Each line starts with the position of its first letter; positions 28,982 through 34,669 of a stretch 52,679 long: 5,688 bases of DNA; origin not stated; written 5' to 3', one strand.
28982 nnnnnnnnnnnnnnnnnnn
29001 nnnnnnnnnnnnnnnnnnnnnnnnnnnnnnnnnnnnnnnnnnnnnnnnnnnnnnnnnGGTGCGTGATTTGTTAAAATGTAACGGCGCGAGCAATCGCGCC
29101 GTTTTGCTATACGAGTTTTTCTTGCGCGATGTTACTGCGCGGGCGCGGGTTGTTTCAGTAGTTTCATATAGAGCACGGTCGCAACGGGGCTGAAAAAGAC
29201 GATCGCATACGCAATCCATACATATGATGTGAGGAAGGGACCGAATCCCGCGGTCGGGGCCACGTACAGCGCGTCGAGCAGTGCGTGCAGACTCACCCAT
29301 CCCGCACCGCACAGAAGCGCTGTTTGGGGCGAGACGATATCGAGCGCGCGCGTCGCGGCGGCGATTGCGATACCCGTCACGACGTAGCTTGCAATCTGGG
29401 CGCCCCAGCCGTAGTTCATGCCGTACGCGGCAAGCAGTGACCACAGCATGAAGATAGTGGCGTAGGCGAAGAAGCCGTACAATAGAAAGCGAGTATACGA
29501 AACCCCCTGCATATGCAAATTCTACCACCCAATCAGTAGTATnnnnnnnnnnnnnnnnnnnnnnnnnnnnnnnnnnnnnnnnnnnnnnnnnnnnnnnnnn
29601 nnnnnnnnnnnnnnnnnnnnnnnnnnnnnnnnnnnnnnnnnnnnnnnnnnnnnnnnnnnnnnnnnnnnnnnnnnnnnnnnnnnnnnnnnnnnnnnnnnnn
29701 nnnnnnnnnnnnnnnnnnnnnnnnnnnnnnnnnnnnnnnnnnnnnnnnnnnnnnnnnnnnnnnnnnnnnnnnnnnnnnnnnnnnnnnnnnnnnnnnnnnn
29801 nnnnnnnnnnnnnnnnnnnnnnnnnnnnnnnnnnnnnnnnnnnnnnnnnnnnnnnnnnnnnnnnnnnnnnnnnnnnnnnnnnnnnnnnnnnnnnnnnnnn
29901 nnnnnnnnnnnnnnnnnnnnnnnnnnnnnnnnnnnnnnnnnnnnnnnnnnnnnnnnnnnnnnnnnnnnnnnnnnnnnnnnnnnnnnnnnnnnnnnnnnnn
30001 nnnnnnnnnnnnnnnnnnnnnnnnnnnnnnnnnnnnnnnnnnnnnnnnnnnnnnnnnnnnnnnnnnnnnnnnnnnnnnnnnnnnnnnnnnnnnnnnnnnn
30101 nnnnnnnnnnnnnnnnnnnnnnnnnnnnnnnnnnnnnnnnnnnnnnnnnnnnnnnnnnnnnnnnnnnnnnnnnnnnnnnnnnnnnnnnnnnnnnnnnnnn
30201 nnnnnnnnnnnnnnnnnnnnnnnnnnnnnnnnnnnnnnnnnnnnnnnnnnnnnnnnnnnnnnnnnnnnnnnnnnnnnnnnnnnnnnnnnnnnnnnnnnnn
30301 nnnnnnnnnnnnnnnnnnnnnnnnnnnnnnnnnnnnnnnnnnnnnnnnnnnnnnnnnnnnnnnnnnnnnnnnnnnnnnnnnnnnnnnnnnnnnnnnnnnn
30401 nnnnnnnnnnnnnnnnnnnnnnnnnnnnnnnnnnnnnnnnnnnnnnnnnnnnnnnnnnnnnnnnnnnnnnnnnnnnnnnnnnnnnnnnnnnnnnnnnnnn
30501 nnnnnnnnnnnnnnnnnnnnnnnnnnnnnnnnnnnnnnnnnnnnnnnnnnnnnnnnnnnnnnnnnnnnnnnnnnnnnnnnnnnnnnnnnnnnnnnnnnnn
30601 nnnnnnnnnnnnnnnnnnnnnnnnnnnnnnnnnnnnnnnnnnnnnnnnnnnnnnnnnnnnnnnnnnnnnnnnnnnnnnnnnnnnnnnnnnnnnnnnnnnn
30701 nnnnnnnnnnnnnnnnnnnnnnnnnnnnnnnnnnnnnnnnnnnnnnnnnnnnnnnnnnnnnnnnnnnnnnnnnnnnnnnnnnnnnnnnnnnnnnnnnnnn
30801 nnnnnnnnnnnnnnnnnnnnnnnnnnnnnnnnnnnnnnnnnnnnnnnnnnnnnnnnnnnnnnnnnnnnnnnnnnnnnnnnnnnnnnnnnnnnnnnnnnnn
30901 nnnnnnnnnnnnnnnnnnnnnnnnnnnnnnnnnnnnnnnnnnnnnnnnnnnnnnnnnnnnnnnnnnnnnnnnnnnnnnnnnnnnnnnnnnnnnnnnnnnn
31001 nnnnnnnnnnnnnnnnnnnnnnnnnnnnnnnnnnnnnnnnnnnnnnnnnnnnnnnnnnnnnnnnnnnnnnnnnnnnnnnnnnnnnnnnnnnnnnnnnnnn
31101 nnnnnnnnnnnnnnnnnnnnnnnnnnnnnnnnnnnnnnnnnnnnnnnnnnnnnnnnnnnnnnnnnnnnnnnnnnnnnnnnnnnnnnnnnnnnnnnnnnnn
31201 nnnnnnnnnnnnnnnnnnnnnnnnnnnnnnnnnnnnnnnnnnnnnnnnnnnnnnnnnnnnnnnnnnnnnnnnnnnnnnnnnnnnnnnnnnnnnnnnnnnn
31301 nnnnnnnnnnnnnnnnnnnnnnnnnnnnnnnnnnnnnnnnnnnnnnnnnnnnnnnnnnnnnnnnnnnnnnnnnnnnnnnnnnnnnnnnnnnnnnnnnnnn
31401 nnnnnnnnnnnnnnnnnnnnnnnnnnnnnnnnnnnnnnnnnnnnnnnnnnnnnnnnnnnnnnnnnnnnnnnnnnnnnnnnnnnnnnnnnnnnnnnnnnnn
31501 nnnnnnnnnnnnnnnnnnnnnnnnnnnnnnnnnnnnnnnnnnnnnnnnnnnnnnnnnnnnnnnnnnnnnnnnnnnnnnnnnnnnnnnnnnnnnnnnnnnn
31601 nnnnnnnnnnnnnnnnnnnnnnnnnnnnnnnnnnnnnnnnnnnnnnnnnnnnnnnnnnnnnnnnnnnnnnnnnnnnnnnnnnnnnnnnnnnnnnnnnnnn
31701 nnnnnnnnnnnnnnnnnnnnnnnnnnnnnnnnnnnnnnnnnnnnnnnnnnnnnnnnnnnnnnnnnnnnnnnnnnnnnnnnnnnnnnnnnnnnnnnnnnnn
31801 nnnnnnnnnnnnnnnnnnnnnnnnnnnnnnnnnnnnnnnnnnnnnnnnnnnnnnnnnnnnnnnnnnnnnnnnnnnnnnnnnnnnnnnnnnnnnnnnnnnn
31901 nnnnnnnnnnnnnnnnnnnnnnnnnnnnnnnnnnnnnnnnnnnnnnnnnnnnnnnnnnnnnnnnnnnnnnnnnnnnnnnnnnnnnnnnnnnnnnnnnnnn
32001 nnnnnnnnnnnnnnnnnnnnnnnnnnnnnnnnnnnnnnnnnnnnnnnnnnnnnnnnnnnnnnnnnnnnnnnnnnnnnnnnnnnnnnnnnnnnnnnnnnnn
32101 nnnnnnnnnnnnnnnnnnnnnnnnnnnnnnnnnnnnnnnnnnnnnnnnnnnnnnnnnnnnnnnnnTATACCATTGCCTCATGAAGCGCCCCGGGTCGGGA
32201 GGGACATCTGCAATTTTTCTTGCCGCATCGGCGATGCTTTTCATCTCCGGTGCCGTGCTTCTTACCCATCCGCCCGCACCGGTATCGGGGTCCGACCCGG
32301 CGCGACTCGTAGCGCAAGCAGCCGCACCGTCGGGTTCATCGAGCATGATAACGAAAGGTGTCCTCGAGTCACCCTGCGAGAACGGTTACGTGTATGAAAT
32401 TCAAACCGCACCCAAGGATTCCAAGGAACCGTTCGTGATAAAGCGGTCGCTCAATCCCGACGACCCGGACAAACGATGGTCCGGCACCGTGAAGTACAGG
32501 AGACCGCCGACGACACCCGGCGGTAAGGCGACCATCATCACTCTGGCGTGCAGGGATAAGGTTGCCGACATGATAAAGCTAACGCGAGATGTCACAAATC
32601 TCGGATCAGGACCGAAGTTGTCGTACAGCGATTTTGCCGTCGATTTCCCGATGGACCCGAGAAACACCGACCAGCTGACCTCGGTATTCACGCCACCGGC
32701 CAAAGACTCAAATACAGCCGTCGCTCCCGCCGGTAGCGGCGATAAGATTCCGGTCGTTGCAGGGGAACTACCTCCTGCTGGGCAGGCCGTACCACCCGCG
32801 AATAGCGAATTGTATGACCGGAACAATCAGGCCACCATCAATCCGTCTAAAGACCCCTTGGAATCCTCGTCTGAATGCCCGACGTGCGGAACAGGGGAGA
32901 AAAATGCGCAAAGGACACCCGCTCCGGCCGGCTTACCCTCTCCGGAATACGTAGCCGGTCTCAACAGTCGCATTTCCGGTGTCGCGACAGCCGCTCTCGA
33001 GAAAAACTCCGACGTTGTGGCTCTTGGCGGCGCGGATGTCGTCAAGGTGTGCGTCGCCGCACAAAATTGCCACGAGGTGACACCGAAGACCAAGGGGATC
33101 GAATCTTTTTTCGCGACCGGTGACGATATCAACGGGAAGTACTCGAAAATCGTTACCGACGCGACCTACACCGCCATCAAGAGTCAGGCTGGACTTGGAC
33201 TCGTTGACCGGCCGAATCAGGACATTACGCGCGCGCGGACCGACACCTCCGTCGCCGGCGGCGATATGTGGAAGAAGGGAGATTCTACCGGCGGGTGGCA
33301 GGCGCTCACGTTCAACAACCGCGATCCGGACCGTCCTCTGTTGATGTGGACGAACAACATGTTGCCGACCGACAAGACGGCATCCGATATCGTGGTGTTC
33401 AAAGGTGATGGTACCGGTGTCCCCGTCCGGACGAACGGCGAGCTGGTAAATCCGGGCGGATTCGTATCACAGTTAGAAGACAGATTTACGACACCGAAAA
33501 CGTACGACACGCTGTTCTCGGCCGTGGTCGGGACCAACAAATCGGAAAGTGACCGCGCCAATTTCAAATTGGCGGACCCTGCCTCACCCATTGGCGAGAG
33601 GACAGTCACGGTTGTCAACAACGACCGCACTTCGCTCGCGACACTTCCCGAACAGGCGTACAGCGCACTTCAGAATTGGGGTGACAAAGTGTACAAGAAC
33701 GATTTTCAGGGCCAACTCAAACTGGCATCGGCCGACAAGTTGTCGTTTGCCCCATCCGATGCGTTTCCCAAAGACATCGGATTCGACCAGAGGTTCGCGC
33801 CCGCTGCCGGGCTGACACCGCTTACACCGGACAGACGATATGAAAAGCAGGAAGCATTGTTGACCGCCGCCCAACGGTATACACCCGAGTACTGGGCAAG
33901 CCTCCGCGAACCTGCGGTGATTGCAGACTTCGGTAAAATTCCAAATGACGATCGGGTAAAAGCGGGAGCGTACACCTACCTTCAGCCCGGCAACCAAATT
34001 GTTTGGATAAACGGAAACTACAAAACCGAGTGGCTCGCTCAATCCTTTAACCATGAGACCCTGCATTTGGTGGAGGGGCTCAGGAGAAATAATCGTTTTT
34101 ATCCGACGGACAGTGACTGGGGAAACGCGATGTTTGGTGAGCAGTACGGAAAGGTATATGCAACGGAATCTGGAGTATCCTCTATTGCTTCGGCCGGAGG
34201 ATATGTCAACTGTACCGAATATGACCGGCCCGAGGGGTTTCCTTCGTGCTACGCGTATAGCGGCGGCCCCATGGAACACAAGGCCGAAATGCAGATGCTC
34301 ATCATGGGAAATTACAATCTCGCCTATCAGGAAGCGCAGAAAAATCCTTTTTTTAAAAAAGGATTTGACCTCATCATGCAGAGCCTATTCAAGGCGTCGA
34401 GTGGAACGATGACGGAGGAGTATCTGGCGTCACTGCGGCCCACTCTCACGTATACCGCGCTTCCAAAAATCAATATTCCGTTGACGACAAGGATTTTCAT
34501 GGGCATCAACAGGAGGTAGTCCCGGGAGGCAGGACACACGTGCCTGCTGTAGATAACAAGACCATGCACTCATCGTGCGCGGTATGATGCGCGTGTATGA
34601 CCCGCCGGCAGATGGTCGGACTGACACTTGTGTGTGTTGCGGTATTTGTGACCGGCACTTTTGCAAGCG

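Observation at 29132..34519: Tandem duplication of a divergent two-gene module: small 4-TM protein <> ~750-aa secreted HExxH protein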

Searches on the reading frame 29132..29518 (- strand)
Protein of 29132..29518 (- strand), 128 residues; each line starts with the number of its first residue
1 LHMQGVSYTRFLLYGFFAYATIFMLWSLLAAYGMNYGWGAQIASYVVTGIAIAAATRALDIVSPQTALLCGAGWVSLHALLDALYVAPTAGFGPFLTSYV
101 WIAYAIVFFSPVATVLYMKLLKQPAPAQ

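Call 5: search_protein_families(library=pfam, proteins=[window:29132-29518:-], max_evalue=1)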
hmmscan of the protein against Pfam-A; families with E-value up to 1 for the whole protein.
window:29132-29518:- (128 aa): 1 family
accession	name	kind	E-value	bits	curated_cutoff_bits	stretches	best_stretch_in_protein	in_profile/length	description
PF04307.19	YdjM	-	0.044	13.7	29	1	40-116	88-140/176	YdjM inner membrane protein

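Call 11: search_protein_families(library=ncbifam, proteins=[window:29132-29518:-], max_evalue=1)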
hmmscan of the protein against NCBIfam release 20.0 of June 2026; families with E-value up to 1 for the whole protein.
window:29132-29518:- (128 aa): 1 family
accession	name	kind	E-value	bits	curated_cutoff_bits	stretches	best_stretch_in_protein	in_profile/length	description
TIGR03141.1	cytochro_ccmD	equivalog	0.096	12.8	25.95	1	98-110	8-20/47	heme exporter protein CcmD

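Call 22: find_homologous_proteins(query=A3, max_evalue=0.01)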
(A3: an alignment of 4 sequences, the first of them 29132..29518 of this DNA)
Query A3 (4 sequences) (128 aa, profile of the alignment): 19 proteins with E <= 0.01 among 4891 candidates.
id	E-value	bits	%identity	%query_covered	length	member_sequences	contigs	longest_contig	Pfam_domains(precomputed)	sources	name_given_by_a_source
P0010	1.3e-55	205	41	84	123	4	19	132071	-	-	-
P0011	1.5e-55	205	98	98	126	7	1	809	-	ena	-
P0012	2.9e-54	201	65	98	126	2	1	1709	-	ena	-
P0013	5.2e-54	200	38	95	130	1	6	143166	-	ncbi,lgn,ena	ncbi:MAG: hypothetical protein AAB480_01195 [Patescibacteria group bacterium]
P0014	1.6e-53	198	90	98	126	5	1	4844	-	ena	-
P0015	2.6e-50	188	45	84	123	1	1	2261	-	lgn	-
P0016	5.7e-50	187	45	84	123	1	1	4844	-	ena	-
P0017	5.7e-50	187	37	95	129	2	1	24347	-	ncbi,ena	ncbi:MAG: hypothetical protein AAB927_02710 [Patescibacteria group bacterium]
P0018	9.9e-50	186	68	95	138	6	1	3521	-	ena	-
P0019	5.0e-49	184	44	84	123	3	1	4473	-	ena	-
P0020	1.1e-42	163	52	77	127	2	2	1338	-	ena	-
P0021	2.6e-41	159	67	95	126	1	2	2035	-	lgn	-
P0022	6.9e-40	154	56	91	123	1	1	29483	-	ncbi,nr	ncbi:MAG: hypothetical protein NUV59_00055 [Patescibacteria group bacterium]|nr:hypothetical protein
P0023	2.2e-39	153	61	90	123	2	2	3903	-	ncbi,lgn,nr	ncbi:MAG: hypothetical protein U1D26_01410 [Patescibacteria group bacterium]|nr:hypothetical protein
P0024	7.6e-37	144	54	88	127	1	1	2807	-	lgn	-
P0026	1.5e-33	134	51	94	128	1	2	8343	-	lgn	-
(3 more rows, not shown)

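Call 23: find_encoding_contigs(protein=P0017, flank=8000, max_places=2)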
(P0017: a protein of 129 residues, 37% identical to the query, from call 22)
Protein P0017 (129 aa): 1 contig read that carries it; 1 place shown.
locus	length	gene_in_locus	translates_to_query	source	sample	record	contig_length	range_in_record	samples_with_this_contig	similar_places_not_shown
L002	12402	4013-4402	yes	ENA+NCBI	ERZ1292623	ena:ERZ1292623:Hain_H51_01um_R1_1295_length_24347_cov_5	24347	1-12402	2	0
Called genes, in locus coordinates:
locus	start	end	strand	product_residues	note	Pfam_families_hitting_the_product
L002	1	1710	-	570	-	?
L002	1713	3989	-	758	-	-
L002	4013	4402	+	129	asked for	-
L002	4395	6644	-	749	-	-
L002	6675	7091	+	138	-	-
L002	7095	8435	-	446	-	PF02661:Fic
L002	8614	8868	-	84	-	PF01541:GIY-YIG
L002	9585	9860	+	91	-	PF06233:Usg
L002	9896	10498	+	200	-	PF20772:TACO1_YebC_N, PF01709:Transcrip_reg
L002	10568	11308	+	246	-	PF13328:HD_4 (weak)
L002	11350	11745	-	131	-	-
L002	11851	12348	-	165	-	PF01988:VIT1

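Call 24: find_encoding_contigs(protein=P0022, flank=8000, max_places=2)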
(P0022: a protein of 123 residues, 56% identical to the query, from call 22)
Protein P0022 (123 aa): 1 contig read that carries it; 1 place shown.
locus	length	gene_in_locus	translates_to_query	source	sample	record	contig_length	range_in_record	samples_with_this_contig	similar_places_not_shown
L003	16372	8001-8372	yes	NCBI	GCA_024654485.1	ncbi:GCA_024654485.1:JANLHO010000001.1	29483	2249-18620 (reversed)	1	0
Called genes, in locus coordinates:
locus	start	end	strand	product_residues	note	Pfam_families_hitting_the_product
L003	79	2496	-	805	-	PF02739:5_3_exonuc_N, PF01367:5_3_exonuc, PF00476:DNA_pol_A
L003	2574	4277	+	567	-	PF05157:MshEN, PF00437:T2SSE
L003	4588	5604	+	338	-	PF05496:RuvB_N, PF06068:TIP49 (faint), PF01078:Mg_chelatase (faint), PF13191:AAA_16 (faint), PF07728:AAA_5, PF00004:AAA, PF17864:AAA_lid_4, PF05491:WHD_RuvB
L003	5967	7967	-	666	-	-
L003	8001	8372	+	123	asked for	-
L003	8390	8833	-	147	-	PF07681:DoxX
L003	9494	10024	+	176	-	PF20772:TACO1_YebC_N, PF01709:Transcrip_reg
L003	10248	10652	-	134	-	PF01047:MarR (faint), PF12840:HTH_20 (weak), PF13412:HTH_24 (faint)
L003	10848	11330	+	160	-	PF02075:RuvC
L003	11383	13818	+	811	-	PF00912:Transgly, PF00905:Transpeptidase, PF17957:Big_7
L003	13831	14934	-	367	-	PF00712:DNA_pol3_beta, PF02767:DNA_pol3_beta_2, PF02768:DNA_pol3_beta_3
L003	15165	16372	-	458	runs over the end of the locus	PF11638:DnaA_N, PF00308:Bac_DnaA, PF01695:IstB_IS21 (weak), PF00910:RNA_helicase (faint), PF08299:Bac_DnaA_C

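Call 25: find_encoding_contigs(protein=P0026, flank=8000, max_places=2)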
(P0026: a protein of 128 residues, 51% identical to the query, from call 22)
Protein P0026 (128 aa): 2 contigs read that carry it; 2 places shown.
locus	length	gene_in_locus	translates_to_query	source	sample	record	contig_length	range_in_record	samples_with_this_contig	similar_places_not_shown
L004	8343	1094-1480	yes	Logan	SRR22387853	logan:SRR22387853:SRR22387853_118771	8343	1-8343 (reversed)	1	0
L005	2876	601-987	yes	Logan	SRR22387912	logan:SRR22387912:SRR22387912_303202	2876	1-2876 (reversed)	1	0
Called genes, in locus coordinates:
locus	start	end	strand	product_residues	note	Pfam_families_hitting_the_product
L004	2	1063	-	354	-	?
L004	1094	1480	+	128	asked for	-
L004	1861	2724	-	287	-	-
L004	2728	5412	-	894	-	PF00691:OmpA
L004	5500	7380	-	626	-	-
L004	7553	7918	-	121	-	-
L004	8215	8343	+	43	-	?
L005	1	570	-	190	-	?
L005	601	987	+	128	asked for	-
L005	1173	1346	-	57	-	-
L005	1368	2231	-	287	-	-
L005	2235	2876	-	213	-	?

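Call 61: search_protein_families(library=pfam, alignment_id=A5, max_evalue=1)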
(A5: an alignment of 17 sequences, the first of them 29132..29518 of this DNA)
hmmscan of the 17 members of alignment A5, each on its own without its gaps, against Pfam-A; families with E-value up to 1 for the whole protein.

A. member 1, window:29132-29518:- (128 aa): 1 family
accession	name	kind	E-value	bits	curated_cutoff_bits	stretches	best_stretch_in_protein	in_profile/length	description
PF04307.19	YdjM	-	0.044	13.7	29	1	40-116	88-140/176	YdjM inner membrane protein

B. families by the number of members that match (of 17 scanned): 8 families
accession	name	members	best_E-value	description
PF00689.26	Cation_ATPase_C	2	0.014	Cation transporting ATPase, C-terminus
PF04307.19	YdjM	2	0.044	YdjM inner membrane protein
PF16952.10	Gln-synt_N_2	2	0.096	Glutamine synthetase N-terminal domain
PF01699.29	Na_Ca_ex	1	0.12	Sodium/calcium exchanger protein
PF10953.13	DUF2754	1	0.24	Protein of unknown function (DUF2754)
PF12670.12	DUF3792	1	0.36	Protein of unknown function (DUF3792)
PF14972.11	Mito_morph_reg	1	0.43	Mitochondrial morphogenesis regulator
PF02361.21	CbiQ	1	0.49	Cobalt transport protein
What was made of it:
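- On Any described family for the small four-helix protein: The best Pfam E-values are 0.014-0.044 (Cation_ATPase_C, YdjM) in 2 of 17 members, far below the cut-offs (call 61).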

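Call 62: search_protein_families(library=padloc, proteins=[window:29132-29518:-], max_evalue=0.1)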
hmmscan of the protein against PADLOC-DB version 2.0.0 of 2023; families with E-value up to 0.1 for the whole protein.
window:29132-29518:- (128 aa): 0 families

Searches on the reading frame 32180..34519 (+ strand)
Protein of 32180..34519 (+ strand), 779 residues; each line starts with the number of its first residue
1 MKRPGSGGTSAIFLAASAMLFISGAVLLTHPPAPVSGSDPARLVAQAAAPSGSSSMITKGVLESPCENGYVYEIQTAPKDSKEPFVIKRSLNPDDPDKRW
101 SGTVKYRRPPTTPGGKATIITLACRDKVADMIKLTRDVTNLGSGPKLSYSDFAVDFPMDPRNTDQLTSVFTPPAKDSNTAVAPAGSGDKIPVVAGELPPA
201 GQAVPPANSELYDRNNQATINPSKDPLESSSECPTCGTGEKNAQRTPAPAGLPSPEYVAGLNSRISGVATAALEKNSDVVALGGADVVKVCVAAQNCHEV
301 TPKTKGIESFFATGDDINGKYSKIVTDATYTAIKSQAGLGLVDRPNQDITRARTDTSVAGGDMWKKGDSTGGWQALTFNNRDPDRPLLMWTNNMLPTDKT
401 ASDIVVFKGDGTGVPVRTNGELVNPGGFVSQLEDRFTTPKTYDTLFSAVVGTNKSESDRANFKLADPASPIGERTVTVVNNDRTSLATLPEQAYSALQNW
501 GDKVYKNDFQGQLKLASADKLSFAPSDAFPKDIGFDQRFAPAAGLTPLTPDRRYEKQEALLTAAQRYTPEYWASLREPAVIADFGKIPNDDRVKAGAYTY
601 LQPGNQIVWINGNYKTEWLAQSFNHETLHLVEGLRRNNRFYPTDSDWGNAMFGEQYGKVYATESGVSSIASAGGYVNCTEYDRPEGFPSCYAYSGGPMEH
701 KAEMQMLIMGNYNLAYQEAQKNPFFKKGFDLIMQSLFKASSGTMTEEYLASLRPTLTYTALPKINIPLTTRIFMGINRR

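Call 5: search_protein_families(library=pfam, proteins=[window:32180-34519:+], max_evalue=1)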
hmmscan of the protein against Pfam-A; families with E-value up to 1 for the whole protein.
window:32180-34519:+ (779 aa): 0 families

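Call 11: search_protein_families(library=ncbifam, proteins=[window:32180-34519:+], max_evalue=1)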
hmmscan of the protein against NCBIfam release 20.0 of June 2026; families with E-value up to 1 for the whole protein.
window:32180-34519:+ (779 aa): 0 families

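Call 12: find_homologous_proteins(query=window:32180-34519:+)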
Query window:32180-34519:+ (779 aa): 6 proteins with E <= 0.001 among 8000 candidates.
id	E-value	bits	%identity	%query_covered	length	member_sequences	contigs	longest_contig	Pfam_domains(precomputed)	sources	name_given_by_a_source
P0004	0.0e+0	1787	100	100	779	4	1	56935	-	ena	-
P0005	0.0e+0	1595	89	100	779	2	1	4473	-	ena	-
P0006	0.0e+0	1350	76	100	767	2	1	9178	-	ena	-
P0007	0.0e+0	1285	73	99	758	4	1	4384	-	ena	-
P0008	0.0e+0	1051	61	99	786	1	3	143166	-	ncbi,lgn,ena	ncbi:MAG: hypothetical protein AAB480_01200 [Patescibacteria group bacterium]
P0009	1.8e-161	557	55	64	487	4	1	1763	-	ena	-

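Call 14: find_encoding_contigs(protein=P0008, flank=10000, max_places=3)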
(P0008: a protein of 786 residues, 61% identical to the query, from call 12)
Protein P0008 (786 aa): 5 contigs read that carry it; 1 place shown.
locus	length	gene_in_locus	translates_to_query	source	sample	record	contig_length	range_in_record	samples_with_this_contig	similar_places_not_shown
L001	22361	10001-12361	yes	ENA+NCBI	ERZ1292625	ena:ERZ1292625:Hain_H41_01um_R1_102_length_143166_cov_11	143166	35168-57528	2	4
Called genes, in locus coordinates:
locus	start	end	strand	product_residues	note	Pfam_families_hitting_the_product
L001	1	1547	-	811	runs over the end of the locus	PF00912:Transgly, PF00905:Transpeptidase, PF17957:Big_7 (weak)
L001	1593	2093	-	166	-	PF02075:RuvC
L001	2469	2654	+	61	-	-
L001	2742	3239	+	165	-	PF01988:VIT1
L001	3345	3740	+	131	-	-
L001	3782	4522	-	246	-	PF13328:HD_4 (weak)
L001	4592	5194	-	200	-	PF20772:TACO1_YebC_N, PF01709:Transcrip_reg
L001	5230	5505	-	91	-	PF06233:Usg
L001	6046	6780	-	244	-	-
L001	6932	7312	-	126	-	-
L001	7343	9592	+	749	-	-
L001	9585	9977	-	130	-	-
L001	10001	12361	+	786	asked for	-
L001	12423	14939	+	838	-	-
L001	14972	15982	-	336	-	PF05496:RuvB_N, PF06068:TIP49 (faint), PF01078:Mg_chelatase (faint), PF13191:AAA_16 (weak), PF00004:AAA, PF07728:AAA_5, PF17864:AAA_lid_4, PF05491:WHD_RuvB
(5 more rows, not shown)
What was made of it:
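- Checked: The same overlap is seen in L001 and L002 (calls 14, 23).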

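Call 62: search_protein_families(library=padloc, proteins=[window:32180-34519:+], max_evalue=0.1)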
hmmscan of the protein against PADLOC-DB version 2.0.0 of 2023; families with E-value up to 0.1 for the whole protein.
window:32180-34519:+ (779 aa): 0 families
